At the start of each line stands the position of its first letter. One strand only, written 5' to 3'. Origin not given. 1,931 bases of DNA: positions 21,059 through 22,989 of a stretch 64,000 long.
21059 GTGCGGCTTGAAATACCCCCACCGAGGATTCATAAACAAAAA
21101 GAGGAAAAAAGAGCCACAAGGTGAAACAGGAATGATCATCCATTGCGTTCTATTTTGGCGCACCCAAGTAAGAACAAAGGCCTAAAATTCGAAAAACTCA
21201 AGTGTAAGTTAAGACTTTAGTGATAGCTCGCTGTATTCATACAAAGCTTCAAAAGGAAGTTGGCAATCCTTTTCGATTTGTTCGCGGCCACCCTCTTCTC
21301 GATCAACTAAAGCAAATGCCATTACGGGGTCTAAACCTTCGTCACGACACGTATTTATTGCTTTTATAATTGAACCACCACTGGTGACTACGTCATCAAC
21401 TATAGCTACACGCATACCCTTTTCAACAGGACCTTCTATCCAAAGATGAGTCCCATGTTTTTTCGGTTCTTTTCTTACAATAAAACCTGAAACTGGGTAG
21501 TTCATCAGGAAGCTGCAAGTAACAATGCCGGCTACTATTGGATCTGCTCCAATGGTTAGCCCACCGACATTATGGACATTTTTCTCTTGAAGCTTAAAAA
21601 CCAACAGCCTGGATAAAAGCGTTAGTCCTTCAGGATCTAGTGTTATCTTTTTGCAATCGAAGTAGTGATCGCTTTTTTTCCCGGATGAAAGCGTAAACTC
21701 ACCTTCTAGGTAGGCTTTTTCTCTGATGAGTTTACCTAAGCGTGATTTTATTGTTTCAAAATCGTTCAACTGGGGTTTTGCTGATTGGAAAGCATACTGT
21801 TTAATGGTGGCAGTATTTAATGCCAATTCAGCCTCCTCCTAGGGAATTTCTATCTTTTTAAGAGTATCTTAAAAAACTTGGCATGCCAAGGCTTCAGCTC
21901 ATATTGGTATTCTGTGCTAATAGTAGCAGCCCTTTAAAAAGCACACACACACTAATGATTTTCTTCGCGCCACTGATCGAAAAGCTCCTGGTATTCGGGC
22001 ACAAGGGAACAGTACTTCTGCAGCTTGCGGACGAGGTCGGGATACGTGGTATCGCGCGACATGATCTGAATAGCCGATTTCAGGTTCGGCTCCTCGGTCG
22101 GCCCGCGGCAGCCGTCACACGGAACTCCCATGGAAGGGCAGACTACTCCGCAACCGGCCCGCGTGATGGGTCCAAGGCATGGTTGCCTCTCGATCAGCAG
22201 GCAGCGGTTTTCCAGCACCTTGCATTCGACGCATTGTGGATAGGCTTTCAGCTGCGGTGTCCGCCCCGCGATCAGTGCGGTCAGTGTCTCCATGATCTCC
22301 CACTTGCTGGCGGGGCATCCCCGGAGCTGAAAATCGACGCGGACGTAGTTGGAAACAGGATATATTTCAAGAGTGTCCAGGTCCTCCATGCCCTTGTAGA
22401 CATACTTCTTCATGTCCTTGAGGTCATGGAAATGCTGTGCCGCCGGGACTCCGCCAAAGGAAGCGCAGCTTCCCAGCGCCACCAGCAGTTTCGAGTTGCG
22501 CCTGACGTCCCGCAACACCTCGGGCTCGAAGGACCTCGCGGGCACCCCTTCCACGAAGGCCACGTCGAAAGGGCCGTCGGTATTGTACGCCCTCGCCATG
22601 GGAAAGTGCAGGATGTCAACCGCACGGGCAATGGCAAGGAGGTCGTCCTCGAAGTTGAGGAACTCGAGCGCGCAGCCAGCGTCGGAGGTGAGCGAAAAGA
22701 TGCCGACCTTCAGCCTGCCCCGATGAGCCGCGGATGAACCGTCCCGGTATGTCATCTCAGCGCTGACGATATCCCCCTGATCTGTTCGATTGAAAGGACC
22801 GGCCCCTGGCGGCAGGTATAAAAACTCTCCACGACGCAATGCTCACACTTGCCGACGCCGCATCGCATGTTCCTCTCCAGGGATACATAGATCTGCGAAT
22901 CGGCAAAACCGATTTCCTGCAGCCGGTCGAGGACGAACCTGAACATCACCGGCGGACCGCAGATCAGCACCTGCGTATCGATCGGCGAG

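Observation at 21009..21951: AT-rich PRTase-gene insertion splitting a four-subunit group-3b hydrogenase operon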

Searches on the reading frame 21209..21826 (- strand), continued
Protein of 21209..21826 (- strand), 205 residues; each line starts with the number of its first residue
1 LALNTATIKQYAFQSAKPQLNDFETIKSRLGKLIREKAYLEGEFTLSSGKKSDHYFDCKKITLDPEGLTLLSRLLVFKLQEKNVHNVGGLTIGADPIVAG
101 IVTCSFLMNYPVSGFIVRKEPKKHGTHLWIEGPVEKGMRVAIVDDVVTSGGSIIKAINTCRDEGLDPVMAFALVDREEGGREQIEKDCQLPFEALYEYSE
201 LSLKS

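Call 43: find_homologous_proteins(query=P0056, max_evalue=1e-40)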
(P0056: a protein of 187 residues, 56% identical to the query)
Query P0056 (187 aa): 61 proteins with E <= 1e-40 among 3676 candidates.
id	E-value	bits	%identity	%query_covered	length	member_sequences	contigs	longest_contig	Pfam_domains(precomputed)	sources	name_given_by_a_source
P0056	4.4e-115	400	100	100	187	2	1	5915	PF00156.34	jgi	jgi:orotate phosphoribosyltransferase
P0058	8.9e-78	278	72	98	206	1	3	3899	PF00156.34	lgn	-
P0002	4.3e-61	224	63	89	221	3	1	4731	-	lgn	-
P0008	6.9e-61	223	58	98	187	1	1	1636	-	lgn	-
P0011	2.5e-60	222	59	96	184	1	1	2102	PF00156.34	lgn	-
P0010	6.4e-60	220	59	97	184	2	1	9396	-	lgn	-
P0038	1.3e-59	219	57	97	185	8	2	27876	PF00156.34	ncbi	ncbi:MAG: orotate phosphoribosyltransferase [Thermoleophilia bacterium]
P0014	1.9e-59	219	59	93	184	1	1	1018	PF00156.34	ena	-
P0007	2.5e-59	218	59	98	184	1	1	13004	PF00156.34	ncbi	-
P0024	3.2e-59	218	56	97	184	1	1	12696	PF00156.34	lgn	-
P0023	4.0e-59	218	58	97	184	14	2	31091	PF00156.34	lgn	-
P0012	5.4e-59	217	57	97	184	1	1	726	PF00156.34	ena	-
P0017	5.9e-59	217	60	89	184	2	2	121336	PF00156.34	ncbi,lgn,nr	ncbi:MAG: orotate phosphoribosyltransferase [Actinobacteria bacterium]|nr:orotate phosphoribosyltran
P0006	6.0e-59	217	53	97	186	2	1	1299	PF00156.34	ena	-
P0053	8.6e-59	217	59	95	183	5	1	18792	PF00156.34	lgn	-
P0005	4.0e-58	214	56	97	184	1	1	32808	PF00156.34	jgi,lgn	-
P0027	6.1e-58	214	60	93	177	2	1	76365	PF00156.34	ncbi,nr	ncbi:MAG: orotate phosphoribosyltransferase [Gaiellales bacterium]|nr:MAG: orotate phosphoribosyltra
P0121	8.3e-48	181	72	66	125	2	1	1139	PF00156.34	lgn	-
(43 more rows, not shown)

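Call 44: search_protein_families(library=ncbifam, proteins=[window:21209-21826:-, P0056, P0005], max_evalue=0.00001)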
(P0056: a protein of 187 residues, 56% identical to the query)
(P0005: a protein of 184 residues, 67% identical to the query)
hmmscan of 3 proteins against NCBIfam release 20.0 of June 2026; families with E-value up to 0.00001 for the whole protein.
window:21209-21826:- (205 aa): 9 families
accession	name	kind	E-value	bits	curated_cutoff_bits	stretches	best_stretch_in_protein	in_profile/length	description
TIGR00336.1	pyrE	equivalog_domain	1.1e-36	126.1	106.8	1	34-200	4-172/173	orotate phosphoribosyltransferase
TIGR01367.1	pyrE_Therm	equivalog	4.4e-19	68.8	150.25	1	38-198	11-162/187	orotate phosphoribosyltransferase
NF010382.0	PRK13809.1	equivalog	2.7e-15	56.3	208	1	37-187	21-168/210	orotate phosphoribosyltransferase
NF001729.0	PRK00455.1-3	equivalog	5.2e-14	52.1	245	1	42-165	32-154/231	orotate phosphoribosyltransferase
NF004034.0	PRK05500.1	equivalog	6.7e-14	51.3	656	1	39-187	300-443/478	bifunctional orotidine-5'-phosphate decarboxylase/orotate phosphoribosyltransferase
NF006328.0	PRK08558.1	equivalog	9.5e-10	38.5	184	1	40-198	68-237/238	adenine phosphoribosyltransferase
NF002620.0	PRK02277.1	subfamily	5.8e-08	32.6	115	1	49-177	50-181/201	orotate phosphoribosyltransferase-like protein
NF040646.1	HPT_Archaea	equivalog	4.2e-06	26.5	200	1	127-189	105-165/184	hypoxanthine/guanine phosphoribosyltransferase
NF009211.0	PRK12560.1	equivalog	4.8e-06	26.5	188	1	127-198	105-176/187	adenine phosphoribosyltransferase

P0056 (187 aa): 9 families
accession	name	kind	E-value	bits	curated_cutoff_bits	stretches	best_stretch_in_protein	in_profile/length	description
TIGR00336.1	pyrE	equivalog_domain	9.6e-33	113.4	106.8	1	20-180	7-169/173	orotate phosphoribosyltransferase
TIGR01367.1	pyrE_Therm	equivalog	1.6e-16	60.4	150.25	1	21-178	11-159/187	orotate phosphoribosyltransferase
NF010382.0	PRK13809.1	equivalog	7.4e-16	58.2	208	1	21-184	22-181/210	orotate phosphoribosyltransferase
NF004034.0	PRK05500.1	equivalog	3.1e-14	52.4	656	1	22-173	300-445/478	bifunctional orotidine-5'-phosphate decarboxylase/orotate phosphoribosyltransferase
NF002620.0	PRK02277.1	subfamily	2.4e-12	47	115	1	33-182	51-198/201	orotate phosphoribosyltransferase-like protein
NF001729.0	PRK00455.1-3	equivalog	7.9e-09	35.2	245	1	26-149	33-154/231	orotate phosphoribosyltransferase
NF045507.1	transregGfcR_Halo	equivalog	1.9e-07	30.8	300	1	34-175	62-203/215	transcriptional regulator GfcR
NF002634.0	PRK02304.1-3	equivalog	1.2e-06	28.4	170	1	42-181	31-179/182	adenine phosphoribosyltransferase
NF006328.0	PRK08558.1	equivalog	1.8e-06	27.7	184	1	95-174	148-230/238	adenine phosphoribosyltransferase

P0005 (184 aa): 7 families
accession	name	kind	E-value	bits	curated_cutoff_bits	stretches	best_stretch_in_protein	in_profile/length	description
TIGR00336.1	pyrE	equivalog_domain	2.3e-36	125.2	106.8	1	17-181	6-172/173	orotate phosphoribosyltransferase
TIGR01367.1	pyrE_Therm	equivalog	7.6e-20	71.3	150.25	1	19-178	11-161/187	orotate phosphoribosyltransferase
NF010382.0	PRK13809.1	equivalog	4.6e-16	58.8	208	1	21-169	24-169/210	orotate phosphoribosyltransferase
NF004034.0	PRK05500.1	equivalog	5.7e-16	58.2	656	1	19-170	299-445/478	bifunctional orotidine-5'-phosphate decarboxylase/orotate phosphoribosyltransferase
NF001729.0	PRK00455.1-3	equivalog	1.1e-15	57.6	245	1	23-145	32-153/231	orotate phosphoribosyltransferase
NF002634.0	PRK02304.1-3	equivalog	3.4e-07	30.1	170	0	44-180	35-180/182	adenine phosphoribosyltransferase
NF002620.0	PRK02277.1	subfamily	5.6e-07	29.4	115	1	31-177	51-195/201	orotate phosphoribosyltransferase-like protein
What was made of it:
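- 21209..21826 (-): pyrE, orotate phosphoribosyltransferase, 205 aa, TTG start. It has a roughly 20-residue N-terminal extension relative to the 184-aa relatives. TIGR00336 scores 126.1 against a cutoff of 106.8 (call 44).
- On Orotate phosphoribosyltransferase (PyrE, NCBIfam TIGR00336): P0056 scores 113.4 and P0005 scores 125.2 (call 44).
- Closest known: Actinobacterial orotate phosphoribosyltransferase. Same: It passes the TIGR00336 cutoff (call 44).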

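Call 45: search_solved_structures(query=window:21209-21826:-, max_evalue=1e-10, show_alignments=2)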
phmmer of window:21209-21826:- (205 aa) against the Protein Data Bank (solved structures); distinct sequences matched with E-value up to 1e-10: 8.
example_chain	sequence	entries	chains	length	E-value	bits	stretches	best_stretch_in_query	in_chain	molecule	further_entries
2p1z_A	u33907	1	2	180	3.4e-27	98.9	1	27-185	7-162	Phosphoribosyltransferase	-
5hkf_A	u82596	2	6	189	1.8e-26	96.5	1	28-187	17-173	Orotate phosphoribosyltransferase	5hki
5hkl_A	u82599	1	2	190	1.8e-26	96.5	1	28-187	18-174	Orotate phosphoribosyltransferase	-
3qw4_B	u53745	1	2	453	5.8e-18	68.8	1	38-194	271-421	UMP synthase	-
2wns_A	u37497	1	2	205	4.7e-17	65.8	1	36-185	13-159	OROTATE PHOSPHORIBOSYLTRANSFERASE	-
2yzk_A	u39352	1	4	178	6.4e-16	62.1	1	31-184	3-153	Orotate phosphoribosyltransferase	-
3dez_A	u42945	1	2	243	3.2e-13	53.3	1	39-178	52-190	Orotate phosphoribosyltransferase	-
3m3h_A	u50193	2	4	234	7.7e-11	45.5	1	42-201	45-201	Orotate phosphoribosyltransferase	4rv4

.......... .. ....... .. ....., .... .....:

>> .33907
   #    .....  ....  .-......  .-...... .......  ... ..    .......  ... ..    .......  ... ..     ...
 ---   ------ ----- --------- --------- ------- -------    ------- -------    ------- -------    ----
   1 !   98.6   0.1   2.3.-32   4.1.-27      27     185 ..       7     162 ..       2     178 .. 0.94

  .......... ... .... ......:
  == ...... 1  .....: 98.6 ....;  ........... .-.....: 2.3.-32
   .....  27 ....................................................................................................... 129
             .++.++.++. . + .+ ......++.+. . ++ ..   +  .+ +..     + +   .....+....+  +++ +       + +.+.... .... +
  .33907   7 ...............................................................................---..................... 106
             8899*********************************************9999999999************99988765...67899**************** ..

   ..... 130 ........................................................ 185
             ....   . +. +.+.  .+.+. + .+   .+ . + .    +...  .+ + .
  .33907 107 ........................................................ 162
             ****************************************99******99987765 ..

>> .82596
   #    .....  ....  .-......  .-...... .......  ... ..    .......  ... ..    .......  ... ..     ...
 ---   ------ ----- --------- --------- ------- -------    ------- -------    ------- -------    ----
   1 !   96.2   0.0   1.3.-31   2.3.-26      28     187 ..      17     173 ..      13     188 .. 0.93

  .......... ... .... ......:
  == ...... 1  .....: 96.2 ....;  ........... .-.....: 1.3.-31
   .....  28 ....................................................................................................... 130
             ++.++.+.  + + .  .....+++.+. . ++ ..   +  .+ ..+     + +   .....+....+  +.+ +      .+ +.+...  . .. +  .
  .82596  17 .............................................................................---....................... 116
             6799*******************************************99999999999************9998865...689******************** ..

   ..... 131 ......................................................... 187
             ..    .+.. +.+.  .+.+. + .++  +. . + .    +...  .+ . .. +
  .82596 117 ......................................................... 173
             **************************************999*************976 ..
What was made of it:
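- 21209..21826 (-): PDB 2p1z and 5hkf match at E 1e-27 (call 45).
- Closest known: Actinobacterial orotate phosphoribosyltransferase. Same: The PRPP-binding motif, the flexible catalytic loop and the N-terminal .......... motif are conserved (call 45).
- Checked: It is a genuine PyrE: NCBIfam TIGR00336 scores 126.1 bits against a cutoff of 106.8 (call 44), and the best solved relatives are C. diphtheriae 2p1z and M. tuberculosis OPRT 5hkf (call 45).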

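Call 50: find_encoding_contigs(protein=P0004, flank=3000, max_places=3)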
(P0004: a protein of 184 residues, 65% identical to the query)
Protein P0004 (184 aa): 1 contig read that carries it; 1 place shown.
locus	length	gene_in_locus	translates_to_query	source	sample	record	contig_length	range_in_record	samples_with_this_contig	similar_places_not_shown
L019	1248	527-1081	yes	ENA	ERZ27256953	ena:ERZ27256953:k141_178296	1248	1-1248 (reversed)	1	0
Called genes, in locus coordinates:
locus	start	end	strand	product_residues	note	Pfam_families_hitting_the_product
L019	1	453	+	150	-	?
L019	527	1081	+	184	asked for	-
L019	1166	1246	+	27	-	?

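Call 51: find_encoding_contigs(protein=P0011, flank=3000, max_places=3)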
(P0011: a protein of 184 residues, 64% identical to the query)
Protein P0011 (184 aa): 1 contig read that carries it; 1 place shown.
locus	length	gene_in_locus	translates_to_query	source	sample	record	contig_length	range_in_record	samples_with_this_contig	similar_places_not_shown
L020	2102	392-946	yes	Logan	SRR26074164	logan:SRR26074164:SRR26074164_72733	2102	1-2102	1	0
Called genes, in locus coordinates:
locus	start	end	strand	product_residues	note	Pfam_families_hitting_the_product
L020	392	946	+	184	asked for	PF00156:Pribosyltran (weak)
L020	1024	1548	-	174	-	PF07998:Peptidase_M54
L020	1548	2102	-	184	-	?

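Call 62: find_encoding_contigs(protein=P0121, flank=3000, max_places=4)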
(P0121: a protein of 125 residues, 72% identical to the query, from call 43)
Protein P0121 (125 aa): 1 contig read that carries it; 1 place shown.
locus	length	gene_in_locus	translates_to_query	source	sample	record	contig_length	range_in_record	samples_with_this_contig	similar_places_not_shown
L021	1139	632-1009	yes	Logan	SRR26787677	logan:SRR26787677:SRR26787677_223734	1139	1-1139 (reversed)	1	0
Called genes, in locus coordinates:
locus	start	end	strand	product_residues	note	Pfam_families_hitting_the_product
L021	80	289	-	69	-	-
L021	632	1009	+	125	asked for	PF00156:Pribosyltran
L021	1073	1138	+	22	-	?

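Call 74: search_protein_families(library=padloc, proteins=[window:21209-21826:-, P0056, P0058], max_evalue=0.01)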
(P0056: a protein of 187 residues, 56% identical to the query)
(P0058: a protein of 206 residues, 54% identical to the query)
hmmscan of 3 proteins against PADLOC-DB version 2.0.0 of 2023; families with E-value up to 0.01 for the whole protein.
window:21209-21826:- (205 aa): 1 family
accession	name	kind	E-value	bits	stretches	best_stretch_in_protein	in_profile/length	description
PDLC02935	PRTase_III-A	-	0.0058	14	1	134-187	125-178/290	-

P0056 (187 aa): 2 families
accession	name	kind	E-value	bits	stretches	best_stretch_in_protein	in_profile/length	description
PDLC03962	ShosT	-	0.00059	17.8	1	120-177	170-224/237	-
PDLC02935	PRTase_III-A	-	0.0025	15.2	1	67-168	108-175/290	-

P0058 (206 aa): 1 family
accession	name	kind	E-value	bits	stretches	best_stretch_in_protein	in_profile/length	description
PDLC03962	ShosT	-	0.00048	18.1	1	132-159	169-190/237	-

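Call 75: search_protein_families(library=phrogs, proteins=[window:21209-21826:-], max_evalue=0.001)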
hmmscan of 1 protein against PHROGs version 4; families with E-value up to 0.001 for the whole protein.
window:21209-21826:- (205 aa): 2 families
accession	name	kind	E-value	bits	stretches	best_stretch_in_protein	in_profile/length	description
phrog_32468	-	other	3.2e-40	139.3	1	21-197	7-187/214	phosphoribosyl transferase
phrog_22413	-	unknown function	0.00084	19.9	0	131-186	126-181/242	-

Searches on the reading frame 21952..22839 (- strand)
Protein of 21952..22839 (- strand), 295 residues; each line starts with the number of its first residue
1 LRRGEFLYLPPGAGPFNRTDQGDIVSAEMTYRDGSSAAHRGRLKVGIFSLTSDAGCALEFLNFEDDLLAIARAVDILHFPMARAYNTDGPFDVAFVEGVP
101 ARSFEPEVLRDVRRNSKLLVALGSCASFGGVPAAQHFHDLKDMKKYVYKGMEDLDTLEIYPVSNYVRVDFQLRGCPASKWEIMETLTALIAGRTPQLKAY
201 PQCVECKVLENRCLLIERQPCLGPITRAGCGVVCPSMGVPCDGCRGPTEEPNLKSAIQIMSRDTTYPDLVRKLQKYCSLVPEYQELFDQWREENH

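Call 5: search_protein_families(library=pfam, proteins=[window:21952-22839:-])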
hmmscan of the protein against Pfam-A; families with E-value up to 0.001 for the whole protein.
window:21952-22839:- (295 aa): 1 family
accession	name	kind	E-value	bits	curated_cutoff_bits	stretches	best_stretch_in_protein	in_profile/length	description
PF01058.29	Oxidored_q6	-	7.4e-20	71.4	27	1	55-189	3-128/128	NADH ubiquinone oxidoreductase, 20 Kd subunit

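Call 44: search_protein_families(library=ncbifam, proteins=[window:21952-22839:-], max_evalue=0.00001)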
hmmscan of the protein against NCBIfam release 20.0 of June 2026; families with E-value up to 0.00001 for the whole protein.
window:21952-22839:- (295 aa): 4 families
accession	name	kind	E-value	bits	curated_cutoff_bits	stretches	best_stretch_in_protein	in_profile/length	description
NF040831.1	sulfhyd_ShyD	equivalog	6.1e-51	173.3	460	1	43-276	1-237/240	NAD(P)-dependent hydrogenase/sulfhydrogenase 2 subunit delta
NF040836.1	sulfhyd_HydD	equivalog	1.2e-46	159.1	500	1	42-247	5-212/261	NADPH-dependent hydrogenase/sulfhydrogenase 1 subunit delta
NF045875.1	F420_non_VhuG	exception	5.9e-33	114.3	450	2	42-207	4-181/286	F420-non-reducing hydrogenase subunit VhuG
TIGR03294.1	FrhG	equivalog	4.6e-10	39.6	245.5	1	43-223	2-178/228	coenzyme F420 hydrogenase subunit gamma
